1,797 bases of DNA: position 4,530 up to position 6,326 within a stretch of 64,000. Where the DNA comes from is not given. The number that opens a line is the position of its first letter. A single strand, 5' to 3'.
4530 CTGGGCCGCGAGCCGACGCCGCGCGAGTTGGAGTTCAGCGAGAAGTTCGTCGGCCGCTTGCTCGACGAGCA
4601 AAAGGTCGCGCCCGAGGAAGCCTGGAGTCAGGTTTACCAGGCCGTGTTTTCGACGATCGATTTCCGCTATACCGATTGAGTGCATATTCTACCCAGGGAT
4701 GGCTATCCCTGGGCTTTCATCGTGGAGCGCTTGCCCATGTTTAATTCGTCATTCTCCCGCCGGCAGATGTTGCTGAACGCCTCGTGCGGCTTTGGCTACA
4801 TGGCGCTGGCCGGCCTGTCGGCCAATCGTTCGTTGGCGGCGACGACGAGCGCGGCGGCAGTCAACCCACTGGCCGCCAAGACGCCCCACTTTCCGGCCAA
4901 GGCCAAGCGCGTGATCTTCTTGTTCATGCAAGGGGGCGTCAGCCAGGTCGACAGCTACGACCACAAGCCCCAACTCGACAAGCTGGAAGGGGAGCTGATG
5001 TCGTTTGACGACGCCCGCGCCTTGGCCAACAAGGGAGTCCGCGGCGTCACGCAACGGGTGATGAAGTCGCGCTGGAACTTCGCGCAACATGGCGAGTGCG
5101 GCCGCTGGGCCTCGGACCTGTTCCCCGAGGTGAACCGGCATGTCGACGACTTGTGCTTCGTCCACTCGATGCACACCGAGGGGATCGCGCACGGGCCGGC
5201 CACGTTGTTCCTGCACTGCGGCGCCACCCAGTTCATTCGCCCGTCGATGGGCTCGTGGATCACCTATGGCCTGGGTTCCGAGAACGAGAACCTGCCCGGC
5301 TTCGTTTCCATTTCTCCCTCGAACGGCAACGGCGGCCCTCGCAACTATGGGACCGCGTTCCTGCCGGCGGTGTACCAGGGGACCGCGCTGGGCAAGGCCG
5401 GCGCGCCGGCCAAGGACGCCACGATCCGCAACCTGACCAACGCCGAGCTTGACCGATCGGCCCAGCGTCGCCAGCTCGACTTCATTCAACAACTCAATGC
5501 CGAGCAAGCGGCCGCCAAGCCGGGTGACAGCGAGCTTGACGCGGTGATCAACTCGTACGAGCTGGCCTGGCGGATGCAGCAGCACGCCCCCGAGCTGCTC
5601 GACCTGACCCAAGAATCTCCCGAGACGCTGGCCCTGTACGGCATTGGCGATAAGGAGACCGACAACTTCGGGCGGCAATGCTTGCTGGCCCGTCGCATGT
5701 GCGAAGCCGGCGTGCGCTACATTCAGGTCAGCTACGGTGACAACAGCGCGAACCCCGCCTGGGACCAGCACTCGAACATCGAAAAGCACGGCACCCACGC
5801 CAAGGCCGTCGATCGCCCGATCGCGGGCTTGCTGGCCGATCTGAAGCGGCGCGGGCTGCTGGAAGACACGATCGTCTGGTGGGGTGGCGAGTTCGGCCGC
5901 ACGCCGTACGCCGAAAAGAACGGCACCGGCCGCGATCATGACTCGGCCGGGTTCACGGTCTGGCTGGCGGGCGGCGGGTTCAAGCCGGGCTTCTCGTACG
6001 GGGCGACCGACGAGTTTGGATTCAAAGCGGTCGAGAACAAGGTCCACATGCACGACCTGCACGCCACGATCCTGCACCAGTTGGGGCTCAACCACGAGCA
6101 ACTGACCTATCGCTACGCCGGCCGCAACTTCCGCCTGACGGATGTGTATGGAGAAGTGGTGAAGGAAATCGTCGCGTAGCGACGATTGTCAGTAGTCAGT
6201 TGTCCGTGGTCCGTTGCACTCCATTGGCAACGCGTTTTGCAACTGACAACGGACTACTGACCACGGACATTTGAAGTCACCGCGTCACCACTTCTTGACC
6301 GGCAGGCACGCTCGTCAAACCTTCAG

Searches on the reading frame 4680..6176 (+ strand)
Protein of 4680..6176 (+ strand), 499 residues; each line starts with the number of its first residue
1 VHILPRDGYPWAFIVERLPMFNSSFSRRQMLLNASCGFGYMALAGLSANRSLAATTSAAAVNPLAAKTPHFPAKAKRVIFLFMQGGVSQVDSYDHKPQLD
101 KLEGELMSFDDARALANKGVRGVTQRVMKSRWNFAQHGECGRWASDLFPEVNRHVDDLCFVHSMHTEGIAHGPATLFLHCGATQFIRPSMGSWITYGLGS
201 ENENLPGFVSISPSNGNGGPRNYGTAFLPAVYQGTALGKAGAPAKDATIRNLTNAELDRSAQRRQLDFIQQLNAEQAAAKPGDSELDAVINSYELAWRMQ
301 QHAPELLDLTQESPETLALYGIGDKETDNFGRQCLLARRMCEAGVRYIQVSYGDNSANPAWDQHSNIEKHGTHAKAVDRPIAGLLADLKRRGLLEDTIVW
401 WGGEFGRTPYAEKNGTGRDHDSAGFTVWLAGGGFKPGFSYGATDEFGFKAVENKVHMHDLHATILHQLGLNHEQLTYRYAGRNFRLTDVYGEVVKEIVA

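Call 6: search_protein_families(library=pfam, proteins=[window:4680-6176:+], max_evalue=0.001)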
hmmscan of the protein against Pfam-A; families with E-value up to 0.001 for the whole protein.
window:4680-6176:+ (499 aa): 1 family
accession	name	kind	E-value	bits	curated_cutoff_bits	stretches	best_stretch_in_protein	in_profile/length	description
PF07394.17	DUF1501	-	6.7e-144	480.3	27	1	75-498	1-390/390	Protein of unknown function (DUF1501)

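Call 52: find_homologous_proteins(query=window:4680-6176:+, max_evalue=1e-50)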
Query window:4680-6176:+ (499 aa): 8000 proteins with E <= 1e-50 among 8000 candidates; the best 120 are listed.
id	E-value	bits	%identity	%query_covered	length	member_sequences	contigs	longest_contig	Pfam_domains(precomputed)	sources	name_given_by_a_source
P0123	0.0e+0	1119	100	96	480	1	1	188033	PF07394.18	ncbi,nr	ncbi:MAG: DUF1501 domain-containing protein [Planctomycetes bacterium]|nr:DUF1501 domain-containing 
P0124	8.7e-285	963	85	96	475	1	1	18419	PF07394.18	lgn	-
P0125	3.0e-265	899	80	95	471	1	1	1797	PF07394.18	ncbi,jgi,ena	jgi:hypothetical protein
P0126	6.4e-263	891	78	95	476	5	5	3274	PF07394.18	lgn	-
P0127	3.2e-258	876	77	95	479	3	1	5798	PF07394.18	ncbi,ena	ncbi:MAG TPA: DUF1501 domain-containing protein [Pirellulales bacterium]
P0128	3.2e-256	869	76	96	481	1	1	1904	PF07394.18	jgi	jgi:hypothetical protein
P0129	1.1e-254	864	76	95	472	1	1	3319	PF07394.18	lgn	-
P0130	9.8e-254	861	77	94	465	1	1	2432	PF07394.18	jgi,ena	-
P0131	1.6e-253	860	77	94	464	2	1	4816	PF07394.18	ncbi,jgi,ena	jgi:hypothetical protein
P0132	7.2e-253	858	75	95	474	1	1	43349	PF07394.18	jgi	jgi:hypothetical protein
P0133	3.8e-252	856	75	95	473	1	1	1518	PF07394.18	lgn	-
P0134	4.6e-252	855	75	95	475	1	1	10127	PF07394.18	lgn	-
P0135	1.6e-251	853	75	95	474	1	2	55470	PF07394.18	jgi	-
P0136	2.1e-251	853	74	95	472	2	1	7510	PF07394.18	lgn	-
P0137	2.7e-251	853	74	95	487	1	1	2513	PF07394.18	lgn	-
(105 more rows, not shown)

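Call 54: find_encoding_contigs(protein=P0123, flank=10000, max_places=4)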
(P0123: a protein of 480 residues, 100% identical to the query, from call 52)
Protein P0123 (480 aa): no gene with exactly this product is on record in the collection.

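Call 61: find_encoding_contigs(protein=P0124, flank=10000, max_places=3)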
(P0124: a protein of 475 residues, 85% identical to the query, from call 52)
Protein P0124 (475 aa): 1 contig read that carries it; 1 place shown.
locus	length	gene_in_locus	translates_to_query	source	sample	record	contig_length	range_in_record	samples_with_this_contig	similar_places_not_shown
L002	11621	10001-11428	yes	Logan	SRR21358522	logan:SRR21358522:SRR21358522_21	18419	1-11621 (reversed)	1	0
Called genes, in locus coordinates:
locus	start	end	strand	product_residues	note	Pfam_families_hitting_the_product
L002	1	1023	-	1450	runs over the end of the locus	PF13472:Lipase_GDSL_2, PF23500:DUF7133, PF13646:HEAT_2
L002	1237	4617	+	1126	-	PF07635:PSCyt1, PF13442:Cytochrome_CBB3 (faint), PF07583:PSCyt2, PF07587:PSD1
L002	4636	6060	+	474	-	PF07394:DUF1501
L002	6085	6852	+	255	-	-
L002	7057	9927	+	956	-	PF07635:PSCyt1, PF07583:PSCyt2, PF25275:Golvesin_C, PF07587:PSD1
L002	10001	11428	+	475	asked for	PF07394:DUF1501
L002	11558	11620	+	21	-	?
